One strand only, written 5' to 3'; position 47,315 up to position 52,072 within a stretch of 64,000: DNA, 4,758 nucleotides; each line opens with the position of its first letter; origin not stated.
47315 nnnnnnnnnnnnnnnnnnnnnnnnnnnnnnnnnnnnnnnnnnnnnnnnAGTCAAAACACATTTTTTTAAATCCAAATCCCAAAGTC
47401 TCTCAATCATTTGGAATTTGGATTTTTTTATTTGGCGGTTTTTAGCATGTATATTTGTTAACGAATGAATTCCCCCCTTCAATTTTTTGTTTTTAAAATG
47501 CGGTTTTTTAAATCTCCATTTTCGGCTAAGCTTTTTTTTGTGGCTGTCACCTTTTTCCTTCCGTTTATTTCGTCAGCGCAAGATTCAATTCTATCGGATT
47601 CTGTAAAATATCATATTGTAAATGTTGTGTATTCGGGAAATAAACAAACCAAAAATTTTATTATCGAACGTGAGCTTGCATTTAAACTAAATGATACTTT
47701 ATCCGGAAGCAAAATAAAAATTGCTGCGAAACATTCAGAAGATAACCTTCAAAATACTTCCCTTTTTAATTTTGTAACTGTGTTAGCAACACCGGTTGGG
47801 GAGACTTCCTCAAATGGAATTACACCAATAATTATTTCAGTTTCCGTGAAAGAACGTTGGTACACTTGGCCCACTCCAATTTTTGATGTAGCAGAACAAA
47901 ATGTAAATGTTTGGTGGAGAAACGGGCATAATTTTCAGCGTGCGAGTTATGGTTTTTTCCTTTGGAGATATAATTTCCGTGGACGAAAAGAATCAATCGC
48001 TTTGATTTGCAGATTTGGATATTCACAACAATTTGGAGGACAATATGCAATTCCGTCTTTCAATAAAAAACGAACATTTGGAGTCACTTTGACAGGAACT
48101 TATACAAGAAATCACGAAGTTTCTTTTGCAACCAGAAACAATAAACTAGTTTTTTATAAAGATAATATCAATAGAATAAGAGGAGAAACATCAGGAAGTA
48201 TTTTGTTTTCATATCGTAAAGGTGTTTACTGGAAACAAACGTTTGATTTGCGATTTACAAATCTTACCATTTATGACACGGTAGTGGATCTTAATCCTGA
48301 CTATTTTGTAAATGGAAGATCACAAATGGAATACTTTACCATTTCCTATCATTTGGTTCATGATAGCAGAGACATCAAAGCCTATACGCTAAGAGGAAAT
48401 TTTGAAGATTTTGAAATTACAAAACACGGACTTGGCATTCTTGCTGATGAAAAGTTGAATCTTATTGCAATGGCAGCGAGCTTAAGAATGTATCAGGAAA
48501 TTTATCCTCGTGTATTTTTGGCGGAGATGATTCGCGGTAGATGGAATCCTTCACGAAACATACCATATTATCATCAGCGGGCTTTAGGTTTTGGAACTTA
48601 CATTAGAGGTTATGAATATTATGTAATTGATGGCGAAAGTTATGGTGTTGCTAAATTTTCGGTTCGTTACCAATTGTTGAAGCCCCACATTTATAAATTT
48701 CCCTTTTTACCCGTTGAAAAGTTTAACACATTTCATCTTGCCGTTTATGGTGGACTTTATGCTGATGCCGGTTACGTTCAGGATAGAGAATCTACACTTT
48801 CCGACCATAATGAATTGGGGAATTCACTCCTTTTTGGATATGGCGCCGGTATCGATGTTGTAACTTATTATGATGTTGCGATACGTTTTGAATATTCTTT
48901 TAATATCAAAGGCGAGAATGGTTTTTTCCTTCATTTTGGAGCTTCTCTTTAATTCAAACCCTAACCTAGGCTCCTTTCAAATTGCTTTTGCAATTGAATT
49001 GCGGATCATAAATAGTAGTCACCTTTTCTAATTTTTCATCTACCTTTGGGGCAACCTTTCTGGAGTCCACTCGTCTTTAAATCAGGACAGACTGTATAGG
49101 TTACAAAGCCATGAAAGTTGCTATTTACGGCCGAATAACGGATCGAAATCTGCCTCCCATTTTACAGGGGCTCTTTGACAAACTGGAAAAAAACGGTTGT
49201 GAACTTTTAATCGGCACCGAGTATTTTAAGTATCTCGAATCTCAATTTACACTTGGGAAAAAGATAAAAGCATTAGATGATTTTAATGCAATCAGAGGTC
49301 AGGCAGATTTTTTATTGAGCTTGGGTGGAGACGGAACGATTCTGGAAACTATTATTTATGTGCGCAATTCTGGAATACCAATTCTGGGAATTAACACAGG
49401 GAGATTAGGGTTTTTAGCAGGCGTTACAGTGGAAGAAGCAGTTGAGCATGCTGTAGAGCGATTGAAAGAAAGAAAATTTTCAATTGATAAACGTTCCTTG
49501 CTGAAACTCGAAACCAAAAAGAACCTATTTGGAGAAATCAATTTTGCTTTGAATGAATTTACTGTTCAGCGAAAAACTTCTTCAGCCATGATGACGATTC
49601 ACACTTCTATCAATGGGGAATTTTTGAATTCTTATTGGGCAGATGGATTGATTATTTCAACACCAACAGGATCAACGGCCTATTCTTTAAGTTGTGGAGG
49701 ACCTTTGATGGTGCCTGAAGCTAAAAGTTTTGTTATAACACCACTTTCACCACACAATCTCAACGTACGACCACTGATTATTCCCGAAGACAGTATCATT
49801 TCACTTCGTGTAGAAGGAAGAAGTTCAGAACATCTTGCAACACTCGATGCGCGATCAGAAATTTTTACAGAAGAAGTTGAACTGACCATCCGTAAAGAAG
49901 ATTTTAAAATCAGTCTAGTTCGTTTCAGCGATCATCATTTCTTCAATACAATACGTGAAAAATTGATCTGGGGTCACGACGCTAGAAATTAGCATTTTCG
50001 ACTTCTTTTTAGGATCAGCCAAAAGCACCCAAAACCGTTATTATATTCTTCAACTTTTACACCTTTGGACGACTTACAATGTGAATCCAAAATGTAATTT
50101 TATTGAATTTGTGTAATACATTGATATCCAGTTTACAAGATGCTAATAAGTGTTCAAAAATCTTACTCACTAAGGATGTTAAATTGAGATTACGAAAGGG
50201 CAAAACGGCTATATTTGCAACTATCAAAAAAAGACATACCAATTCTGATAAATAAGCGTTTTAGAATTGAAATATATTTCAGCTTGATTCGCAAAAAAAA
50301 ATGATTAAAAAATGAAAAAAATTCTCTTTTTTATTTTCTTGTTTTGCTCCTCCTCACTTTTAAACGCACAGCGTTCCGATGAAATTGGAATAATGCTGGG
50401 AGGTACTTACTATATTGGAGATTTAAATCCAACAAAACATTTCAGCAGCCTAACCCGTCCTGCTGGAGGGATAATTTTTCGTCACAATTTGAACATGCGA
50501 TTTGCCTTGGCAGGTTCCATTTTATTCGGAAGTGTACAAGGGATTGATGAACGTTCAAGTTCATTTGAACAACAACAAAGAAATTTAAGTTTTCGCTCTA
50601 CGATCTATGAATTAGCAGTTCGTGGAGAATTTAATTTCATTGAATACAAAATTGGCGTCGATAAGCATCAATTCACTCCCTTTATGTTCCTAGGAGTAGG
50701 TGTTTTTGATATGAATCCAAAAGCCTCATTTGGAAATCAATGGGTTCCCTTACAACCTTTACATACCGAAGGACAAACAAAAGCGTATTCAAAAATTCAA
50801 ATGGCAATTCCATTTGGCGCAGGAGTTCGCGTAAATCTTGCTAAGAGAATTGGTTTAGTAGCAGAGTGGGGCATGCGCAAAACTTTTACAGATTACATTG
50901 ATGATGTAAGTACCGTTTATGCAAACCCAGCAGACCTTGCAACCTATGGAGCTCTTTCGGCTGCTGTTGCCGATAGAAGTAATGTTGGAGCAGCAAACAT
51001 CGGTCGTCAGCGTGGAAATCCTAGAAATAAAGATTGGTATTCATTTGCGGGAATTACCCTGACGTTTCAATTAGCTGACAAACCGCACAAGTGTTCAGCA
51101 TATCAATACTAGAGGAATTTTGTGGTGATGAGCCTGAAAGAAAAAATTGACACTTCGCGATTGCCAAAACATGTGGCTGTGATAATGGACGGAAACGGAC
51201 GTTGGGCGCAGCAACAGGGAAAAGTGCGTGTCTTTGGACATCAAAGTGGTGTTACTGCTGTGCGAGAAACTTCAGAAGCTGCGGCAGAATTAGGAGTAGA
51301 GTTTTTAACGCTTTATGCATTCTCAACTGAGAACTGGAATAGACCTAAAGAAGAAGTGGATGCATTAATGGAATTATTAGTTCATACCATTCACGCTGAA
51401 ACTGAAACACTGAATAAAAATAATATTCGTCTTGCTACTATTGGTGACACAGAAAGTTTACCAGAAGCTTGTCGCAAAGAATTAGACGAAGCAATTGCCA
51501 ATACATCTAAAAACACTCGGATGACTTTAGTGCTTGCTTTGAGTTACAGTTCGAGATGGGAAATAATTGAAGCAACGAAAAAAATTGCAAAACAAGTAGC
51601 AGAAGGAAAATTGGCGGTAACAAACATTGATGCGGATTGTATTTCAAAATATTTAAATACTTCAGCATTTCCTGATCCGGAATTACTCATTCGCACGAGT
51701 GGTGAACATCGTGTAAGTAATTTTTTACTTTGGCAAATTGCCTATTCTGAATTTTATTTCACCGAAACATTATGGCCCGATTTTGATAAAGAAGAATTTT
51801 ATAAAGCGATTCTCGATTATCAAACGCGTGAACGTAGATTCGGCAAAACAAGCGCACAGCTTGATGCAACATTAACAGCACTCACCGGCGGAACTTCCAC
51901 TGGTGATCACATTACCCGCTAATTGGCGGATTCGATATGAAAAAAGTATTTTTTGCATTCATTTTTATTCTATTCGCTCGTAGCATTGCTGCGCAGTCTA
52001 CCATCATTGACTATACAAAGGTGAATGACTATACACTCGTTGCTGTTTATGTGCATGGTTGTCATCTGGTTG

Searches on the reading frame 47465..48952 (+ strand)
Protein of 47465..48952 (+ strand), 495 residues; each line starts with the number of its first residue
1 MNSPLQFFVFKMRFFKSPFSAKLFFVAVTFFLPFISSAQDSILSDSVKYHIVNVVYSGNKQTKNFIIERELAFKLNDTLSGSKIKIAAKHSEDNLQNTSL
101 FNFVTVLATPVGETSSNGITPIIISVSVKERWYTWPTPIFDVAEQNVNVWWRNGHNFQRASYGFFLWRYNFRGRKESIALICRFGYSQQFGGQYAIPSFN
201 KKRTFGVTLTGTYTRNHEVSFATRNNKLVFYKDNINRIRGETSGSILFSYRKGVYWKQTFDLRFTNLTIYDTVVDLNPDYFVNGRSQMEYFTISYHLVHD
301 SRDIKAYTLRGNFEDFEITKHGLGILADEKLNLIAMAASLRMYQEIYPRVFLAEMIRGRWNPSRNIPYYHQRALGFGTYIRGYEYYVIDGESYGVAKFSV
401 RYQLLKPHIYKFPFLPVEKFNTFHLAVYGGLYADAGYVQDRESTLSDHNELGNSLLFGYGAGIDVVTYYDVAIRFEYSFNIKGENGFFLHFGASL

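Call 45: search_protein_families(library=pfam, proteins=[window:47465-48952:+], max_evalue=0.001)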
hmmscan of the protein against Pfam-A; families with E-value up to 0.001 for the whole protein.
window:47465-48952:+ (495 aa): 1 family
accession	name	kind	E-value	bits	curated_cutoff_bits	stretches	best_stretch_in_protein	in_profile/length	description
PF07244.20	POTRA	-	6.1e-05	24.1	21.3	1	49-130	1-78/79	Surface antigen variable number repeat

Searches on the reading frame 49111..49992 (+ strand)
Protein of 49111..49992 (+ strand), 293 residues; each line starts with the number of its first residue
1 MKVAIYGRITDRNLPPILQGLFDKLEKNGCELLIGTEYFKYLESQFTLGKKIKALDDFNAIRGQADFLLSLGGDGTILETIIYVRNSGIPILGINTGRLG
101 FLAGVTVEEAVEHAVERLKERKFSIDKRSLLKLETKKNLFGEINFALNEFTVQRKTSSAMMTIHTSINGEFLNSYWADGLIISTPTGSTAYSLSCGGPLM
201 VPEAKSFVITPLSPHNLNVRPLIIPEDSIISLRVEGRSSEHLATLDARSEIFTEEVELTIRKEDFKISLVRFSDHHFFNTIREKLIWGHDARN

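Call 45: search_protein_families(library=pfam, proteins=[window:49111-49992:+], max_evalue=0.001)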
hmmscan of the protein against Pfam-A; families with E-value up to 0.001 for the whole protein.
window:49111-49992:+ (293 aa): 2 families
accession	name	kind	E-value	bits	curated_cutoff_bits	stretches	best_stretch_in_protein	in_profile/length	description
PF20143.4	NAD_kinase_C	-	4.5e-27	94.7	23.7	1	147-271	1-125/126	ATP-NAD kinase C-terminal domain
PF01513.26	NAD_kinase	-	2.1e-13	51.1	25.5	1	60-119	67-126/130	ATP-NAD kinase N-terminal domain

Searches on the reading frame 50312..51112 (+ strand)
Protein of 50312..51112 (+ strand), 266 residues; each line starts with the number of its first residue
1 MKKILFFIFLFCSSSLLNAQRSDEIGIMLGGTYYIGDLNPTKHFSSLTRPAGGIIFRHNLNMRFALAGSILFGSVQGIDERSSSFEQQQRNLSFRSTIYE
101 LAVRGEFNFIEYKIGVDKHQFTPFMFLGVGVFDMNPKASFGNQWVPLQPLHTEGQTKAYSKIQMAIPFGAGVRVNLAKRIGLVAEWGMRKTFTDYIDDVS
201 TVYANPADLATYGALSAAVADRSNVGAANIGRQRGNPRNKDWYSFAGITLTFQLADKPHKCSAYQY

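Call 45: search_protein_families(library=pfam, proteins=[window:50312-51112:+], max_evalue=0.001)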
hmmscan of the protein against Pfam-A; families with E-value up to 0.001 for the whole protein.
window:50312-51112:+ (266 aa): 2 families
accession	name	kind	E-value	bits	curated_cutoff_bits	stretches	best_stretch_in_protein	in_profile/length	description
PF19573.5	DUF6089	-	5.5e-33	114.7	23.2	2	2-199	1-185/226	Domain of unknown function (DUF6089)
PF13505.12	OMP_b-brl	-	0.00013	22.6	28.7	1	18-194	13-161/175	Outer membrane protein beta-barrel domain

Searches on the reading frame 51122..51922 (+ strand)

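Call 45: search_protein_families(library=pfam, proteins=[window:51122-51922:+], max_evalue=0.001)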
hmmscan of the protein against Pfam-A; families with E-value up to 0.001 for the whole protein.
window:51122-51922:+ (266 aa): 1 family
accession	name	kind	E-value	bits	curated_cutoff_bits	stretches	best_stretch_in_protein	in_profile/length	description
PF01255.24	Prenyltransf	-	1.4e-88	296.6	27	1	21-241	1-219/219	Putative undecaprenyl diphosphate synthase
